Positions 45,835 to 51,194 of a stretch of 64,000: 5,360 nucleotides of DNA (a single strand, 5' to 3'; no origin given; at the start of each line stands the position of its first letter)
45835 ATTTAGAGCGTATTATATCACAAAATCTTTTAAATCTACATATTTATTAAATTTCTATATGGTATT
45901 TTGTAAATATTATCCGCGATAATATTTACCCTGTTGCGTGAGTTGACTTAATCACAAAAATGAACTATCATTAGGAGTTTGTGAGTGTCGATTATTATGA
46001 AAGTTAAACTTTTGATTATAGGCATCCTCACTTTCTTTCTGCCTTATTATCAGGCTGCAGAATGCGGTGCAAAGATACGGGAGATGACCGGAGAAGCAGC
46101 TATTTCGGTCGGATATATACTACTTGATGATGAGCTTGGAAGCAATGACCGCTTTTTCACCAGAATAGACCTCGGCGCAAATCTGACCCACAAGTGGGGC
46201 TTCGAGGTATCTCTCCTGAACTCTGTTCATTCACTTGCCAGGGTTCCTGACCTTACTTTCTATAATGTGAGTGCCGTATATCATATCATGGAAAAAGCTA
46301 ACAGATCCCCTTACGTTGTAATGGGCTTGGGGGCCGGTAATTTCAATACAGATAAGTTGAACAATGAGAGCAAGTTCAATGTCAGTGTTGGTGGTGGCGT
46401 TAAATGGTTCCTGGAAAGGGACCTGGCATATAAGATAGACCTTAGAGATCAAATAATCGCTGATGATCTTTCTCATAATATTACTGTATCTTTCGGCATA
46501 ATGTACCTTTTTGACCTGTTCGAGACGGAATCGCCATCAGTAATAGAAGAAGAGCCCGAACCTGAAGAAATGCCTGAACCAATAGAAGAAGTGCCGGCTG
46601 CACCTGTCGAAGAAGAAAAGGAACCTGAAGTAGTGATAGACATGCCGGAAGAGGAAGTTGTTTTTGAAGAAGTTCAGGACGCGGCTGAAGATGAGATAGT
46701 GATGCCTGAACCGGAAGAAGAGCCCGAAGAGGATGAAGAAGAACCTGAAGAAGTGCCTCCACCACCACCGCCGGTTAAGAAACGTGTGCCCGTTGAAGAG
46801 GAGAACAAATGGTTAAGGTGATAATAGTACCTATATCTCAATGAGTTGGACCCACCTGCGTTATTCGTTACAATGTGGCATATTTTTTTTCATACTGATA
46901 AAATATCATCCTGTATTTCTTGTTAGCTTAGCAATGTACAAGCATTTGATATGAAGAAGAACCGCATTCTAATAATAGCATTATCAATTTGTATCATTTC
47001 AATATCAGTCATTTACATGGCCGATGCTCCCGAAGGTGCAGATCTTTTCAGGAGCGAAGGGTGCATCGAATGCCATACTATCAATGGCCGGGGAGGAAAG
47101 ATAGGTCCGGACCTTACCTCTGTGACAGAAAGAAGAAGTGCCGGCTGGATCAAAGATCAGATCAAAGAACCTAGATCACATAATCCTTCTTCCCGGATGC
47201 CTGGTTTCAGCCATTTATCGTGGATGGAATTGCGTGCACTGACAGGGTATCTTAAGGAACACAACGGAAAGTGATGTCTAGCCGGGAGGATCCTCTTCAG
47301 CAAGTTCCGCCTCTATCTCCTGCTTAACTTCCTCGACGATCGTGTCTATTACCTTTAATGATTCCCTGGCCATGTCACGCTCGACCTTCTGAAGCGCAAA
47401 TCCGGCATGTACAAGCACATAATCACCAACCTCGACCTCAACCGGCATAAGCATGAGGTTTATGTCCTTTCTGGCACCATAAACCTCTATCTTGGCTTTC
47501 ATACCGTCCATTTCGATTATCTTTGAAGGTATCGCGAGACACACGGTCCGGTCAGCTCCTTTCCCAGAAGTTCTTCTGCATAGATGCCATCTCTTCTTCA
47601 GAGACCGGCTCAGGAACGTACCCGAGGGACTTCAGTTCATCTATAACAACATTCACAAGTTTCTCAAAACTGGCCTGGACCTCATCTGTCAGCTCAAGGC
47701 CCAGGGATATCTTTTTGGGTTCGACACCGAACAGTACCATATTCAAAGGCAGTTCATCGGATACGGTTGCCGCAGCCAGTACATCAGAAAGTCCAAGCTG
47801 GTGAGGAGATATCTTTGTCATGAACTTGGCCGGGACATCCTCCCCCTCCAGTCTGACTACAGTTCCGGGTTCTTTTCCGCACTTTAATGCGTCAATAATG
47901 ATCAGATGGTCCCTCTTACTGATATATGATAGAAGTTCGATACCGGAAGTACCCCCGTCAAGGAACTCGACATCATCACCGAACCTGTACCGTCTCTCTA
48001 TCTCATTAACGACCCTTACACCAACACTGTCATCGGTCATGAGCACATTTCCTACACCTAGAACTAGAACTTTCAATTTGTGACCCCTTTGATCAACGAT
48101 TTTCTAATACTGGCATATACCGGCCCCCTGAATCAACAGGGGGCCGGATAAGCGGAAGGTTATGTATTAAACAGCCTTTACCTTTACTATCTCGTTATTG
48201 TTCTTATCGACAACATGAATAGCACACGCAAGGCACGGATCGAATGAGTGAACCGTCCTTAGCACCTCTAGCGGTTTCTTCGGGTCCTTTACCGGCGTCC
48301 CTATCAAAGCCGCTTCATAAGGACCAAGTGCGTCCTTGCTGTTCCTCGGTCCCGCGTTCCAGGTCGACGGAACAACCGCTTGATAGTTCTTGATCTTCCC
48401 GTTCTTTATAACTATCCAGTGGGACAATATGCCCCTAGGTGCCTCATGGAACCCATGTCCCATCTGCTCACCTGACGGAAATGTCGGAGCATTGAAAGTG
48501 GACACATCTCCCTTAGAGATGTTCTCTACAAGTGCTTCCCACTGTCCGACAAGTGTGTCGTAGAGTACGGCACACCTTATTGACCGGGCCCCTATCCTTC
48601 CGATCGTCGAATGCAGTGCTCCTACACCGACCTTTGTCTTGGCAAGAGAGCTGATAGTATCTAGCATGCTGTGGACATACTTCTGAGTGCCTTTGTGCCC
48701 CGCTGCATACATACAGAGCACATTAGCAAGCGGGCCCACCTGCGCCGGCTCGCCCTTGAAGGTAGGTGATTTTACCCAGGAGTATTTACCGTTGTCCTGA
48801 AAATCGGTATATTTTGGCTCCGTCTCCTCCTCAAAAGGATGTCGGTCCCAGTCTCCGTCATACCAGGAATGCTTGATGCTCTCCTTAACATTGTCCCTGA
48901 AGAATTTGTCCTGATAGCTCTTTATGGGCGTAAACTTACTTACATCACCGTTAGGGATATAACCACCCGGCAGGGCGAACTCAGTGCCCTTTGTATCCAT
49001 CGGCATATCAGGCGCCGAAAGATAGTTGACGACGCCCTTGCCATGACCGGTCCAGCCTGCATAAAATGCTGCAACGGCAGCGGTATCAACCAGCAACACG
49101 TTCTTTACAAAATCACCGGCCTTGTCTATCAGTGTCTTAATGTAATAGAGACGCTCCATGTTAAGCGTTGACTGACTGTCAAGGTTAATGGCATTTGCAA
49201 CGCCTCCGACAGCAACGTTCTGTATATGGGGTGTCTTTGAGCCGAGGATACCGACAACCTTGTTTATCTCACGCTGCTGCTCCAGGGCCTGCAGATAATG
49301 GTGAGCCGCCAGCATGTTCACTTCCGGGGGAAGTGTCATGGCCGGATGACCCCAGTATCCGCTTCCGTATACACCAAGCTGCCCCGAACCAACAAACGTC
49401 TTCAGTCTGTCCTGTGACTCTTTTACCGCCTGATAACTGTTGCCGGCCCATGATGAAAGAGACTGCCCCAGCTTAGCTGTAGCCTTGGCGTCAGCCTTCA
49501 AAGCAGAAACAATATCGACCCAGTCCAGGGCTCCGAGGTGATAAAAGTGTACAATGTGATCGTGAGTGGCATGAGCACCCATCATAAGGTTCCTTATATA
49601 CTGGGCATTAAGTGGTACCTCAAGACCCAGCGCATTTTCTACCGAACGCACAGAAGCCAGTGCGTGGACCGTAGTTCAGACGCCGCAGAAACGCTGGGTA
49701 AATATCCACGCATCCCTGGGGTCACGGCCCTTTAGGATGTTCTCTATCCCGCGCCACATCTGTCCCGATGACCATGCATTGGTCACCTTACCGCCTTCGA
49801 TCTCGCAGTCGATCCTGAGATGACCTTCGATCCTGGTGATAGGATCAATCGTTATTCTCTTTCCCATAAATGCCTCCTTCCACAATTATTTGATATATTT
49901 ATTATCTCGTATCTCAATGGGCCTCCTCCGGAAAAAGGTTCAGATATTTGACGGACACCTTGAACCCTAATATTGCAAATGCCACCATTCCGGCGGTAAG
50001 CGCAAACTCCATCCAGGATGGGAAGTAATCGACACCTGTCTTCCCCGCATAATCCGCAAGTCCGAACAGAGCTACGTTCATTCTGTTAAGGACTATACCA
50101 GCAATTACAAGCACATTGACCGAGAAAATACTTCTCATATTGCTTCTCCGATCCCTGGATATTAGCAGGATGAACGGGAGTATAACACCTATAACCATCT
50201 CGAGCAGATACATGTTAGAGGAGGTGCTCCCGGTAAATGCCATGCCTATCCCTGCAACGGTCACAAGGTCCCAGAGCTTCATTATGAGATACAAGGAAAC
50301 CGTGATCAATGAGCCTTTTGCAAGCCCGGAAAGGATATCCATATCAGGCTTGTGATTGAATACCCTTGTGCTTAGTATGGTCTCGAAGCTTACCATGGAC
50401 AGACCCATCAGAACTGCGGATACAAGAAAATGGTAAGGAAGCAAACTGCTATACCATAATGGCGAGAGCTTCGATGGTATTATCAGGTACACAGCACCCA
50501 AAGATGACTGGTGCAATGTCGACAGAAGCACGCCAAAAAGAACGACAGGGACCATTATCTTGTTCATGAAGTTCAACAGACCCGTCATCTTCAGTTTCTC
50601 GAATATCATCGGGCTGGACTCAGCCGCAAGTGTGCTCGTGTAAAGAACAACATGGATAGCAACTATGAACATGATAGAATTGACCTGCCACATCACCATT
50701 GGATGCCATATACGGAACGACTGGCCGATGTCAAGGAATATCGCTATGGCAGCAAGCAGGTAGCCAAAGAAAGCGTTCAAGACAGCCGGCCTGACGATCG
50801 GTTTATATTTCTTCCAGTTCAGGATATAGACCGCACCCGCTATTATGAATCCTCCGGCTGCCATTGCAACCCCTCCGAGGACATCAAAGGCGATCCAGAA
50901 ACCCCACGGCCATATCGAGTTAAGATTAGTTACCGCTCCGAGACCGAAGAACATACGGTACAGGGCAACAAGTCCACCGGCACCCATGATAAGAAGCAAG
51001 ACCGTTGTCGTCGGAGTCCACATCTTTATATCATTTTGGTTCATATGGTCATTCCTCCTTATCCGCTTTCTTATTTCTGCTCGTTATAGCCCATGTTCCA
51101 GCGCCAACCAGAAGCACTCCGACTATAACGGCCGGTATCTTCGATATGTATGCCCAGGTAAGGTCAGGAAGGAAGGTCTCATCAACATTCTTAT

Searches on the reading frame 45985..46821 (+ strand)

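Call 8: search_protein_families(library=pfam, proteins=[window:45985-46821:+])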
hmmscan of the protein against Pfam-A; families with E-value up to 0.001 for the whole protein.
window:45985-46821:+ (278 aa): 1 family
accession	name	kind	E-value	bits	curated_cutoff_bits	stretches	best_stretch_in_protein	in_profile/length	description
PF13505.12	OMP_b-brl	-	8.8e-10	39.5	28.7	1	42-171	28-172/175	Outer membrane protein beta-barrel domain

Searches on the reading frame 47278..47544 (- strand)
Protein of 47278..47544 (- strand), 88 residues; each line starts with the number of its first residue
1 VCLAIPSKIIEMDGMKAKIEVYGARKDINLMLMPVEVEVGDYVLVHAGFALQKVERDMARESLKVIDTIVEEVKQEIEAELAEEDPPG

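Call 8: search_protein_families(library=pfam, proteins=[window:47278-47544:-])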
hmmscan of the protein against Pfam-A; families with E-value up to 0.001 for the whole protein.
window:47278-47544:- (88 aa): 2 families
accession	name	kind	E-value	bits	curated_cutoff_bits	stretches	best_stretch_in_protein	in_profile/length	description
PF01455.23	HupF_HypC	-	2.1e-24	85.8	28.5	1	1-65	1-64/65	HupF/HypC family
PF10398.14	DUF2443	-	0.00087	19.7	25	0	19-79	12-68/79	Protein of unknown function (DUF2443)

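Call 46: search_protein_families(library=ncbifam, proteins=[window:47278-47544:-], max_evalue=1e-10)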
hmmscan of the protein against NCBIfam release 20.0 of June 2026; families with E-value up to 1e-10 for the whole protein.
window:47278-47544:- (88 aa): 2 families
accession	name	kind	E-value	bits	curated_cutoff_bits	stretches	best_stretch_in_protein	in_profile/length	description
TIGR00074.1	hypC_hupF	subfamily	3.7e-22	78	48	1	1-75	1-74/80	HypC/HybG/HupF family hydrogenase formation chaperone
NF007712.0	PRK10409.1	equivalog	3.5e-13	49.6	136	1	1-82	1-86/90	HypC/HybG/HupF family hydrogenase formation chaperone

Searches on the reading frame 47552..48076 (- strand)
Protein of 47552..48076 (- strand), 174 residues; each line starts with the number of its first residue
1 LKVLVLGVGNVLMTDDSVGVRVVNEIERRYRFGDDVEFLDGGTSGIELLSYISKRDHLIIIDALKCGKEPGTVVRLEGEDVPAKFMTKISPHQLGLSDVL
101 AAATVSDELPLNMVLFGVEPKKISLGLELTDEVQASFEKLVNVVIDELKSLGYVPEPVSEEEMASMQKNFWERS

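Call 8: search_protein_families(library=pfam, proteins=[window:47552-48076:-])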
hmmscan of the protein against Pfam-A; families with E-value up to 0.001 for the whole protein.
window:47552-48076:- (174 aa): 1 family
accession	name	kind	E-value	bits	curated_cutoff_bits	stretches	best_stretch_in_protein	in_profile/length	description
PF01750.23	HycI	-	6.9e-35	120.2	23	1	20-146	1-129/130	Hydrogenase maturation protease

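Call 46: search_protein_families(library=ncbifam, proteins=[window:47552-48076:-], max_evalue=1e-10)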
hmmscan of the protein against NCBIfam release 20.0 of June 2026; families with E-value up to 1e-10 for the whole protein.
window:47552-48076:- (174 aa): 7 families
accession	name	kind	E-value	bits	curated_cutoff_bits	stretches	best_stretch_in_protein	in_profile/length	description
NF007777.0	PRK10466.1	equivalog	4.2e-54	182.7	190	1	1-155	1-156/164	HyaD/HybD family hydrogenase maturation endopeptidase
TIGR00072.1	hydrog_prot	superfamily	3.6e-47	160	47.45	1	4-148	1-145/145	hydrogenase maturation protease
TIGR00140.1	hupD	subfamily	1.5e-46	158.1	151.8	1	3-152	1-151/151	HyaD/HybD family hydrogenase maturation endopeptidase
NF007616.0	PRK10264.1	equivalog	7.2e-30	104.1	261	1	2-161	5-166/195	hydrogenase 1 maturation protease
NF045519.1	NiFeSe_H2_mat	exception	1.3e-28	99.7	190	1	2-150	2-149/152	NiFeSe hydrogenase maturation protease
TIGR00130.1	frhD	equivalog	3.6e-21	75.8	134.95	1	2-149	4-152/153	coenzyme F420-reducing hydrogenase, FrhD protein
TIGR00142.1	hycI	equivalog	1.4e-18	67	119.1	1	4-150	2-144/146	hydrogenase maturation peptidase HycI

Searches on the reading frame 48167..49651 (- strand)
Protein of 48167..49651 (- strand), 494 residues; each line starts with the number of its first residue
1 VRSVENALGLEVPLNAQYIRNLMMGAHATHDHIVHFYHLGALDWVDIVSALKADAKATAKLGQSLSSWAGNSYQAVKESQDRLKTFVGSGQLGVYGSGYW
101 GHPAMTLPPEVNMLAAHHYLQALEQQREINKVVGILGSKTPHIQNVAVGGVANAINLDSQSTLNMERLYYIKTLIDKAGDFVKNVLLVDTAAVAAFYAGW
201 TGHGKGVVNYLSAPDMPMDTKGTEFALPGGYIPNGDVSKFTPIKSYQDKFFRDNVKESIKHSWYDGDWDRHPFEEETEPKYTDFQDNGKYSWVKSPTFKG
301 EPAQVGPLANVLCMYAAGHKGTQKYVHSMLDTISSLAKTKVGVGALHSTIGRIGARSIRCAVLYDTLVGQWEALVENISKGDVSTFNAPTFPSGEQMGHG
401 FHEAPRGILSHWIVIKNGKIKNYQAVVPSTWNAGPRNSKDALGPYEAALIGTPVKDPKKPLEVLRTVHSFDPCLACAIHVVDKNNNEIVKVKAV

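Call 8: search_protein_families(library=pfam, proteins=[window:48167-49651:-])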
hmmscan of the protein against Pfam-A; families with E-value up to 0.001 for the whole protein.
window:48167-49651:- (494 aa): 1 family
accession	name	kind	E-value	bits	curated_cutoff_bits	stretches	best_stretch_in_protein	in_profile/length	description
PF00374.24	NiFeSe_Hases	-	1.2e-189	632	25.8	1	2-479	36-508/508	Nickel-dependent hydrogenase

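Call 46: search_protein_families(library=ncbifam, proteins=[window:48167-49651:-], max_evalue=1e-10)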
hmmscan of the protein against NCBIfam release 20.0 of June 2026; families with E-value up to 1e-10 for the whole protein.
window:48167-49651:- (494 aa): 6 families
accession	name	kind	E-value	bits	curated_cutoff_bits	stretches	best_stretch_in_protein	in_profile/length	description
NF007778.0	PRK10467.1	equivalog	4.3e-217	721.9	969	1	2-493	74-566/567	hydrogenase 2 large subunit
NF007550.0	PRK10170.1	equivalog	9.2e-121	404.1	1101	1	3-492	90-595/597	Ni/Fe-hydrogenase large subunit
NF033181.1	NiFeSe_hydrog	equivalog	1.7e-100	337.4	600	1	3-490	74-506/507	nickel-dependent hydrogenase large subunit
NF045518.1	H2_NiFeSe_large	exception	4e-68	230.4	780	1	102-483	130-484/485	NiFeSe hydrogenase large subunit HysA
TIGR03295.1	frhA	equivalog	3.4e-19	69.1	392.5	1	391-493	321-410/412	coenzyme F420 hydrogenase subunit alpha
NF040828.1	sulfhyd_ShyA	equivalog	1.6e-12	47.1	700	0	288-481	238-413/415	NAD(P)-dependent hydrogenase/sulfhydrogenase 2 subunit alpha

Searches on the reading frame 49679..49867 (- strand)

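Call 8: search_protein_families(library=pfam, proteins=[window:49679-49867:-])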
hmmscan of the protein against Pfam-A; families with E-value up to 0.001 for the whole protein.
window:49679-49867:- (63 aa): 1 family
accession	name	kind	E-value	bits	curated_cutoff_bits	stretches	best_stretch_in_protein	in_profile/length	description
PF00374.24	NiFeSe_Hases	-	5e-10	39.4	25.8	1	39-63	1-25/508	Nickel-dependent hydrogenase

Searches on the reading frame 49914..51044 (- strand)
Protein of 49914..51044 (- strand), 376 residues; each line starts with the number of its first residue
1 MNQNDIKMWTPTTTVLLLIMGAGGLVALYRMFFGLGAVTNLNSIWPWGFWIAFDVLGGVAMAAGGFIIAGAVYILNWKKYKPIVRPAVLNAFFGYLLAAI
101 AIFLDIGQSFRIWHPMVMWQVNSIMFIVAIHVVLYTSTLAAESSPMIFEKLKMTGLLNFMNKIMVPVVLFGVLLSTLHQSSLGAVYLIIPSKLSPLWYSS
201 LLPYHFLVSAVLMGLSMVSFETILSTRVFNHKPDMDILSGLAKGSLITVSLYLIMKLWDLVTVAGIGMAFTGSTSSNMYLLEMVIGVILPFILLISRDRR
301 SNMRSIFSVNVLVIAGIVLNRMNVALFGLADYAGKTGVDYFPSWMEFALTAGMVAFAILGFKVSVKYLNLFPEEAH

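Call 8: search_protein_families(library=pfam, proteins=[window:49914-51044:-])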
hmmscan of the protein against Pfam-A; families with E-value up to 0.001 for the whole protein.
window:49914-51044:- (376 aa): 1 family
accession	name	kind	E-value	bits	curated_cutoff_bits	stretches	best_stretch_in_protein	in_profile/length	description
PF03916.19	NrfD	-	1.2e-14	55.1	25.8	1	40-324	4-304/313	Polysulphide reductase, NrfD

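Call 46: search_protein_families(library=ncbifam, proteins=[window:49914-51044:-], max_evalue=1e-10)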
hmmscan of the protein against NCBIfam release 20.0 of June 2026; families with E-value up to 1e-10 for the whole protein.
window:49914-51044:- (376 aa): 3 families
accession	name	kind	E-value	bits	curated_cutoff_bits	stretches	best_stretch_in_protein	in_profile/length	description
NF045714.1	sulf_resp_HmcC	equivalog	3e-84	283.5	550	1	10-373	2-370/376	sulfate respiration complex protein HmcC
NF008133.1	PRK10881.1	equivalog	3.9e-84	283.3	450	1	5-373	8-376/377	Ni/Fe-hydrogenase cytochrome b subunit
NF041784.1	mnquin_red_QrcD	equivalog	2.1e-35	122.8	570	1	13-375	22-405/408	menaquinone reductase integral membrane subunit QrcD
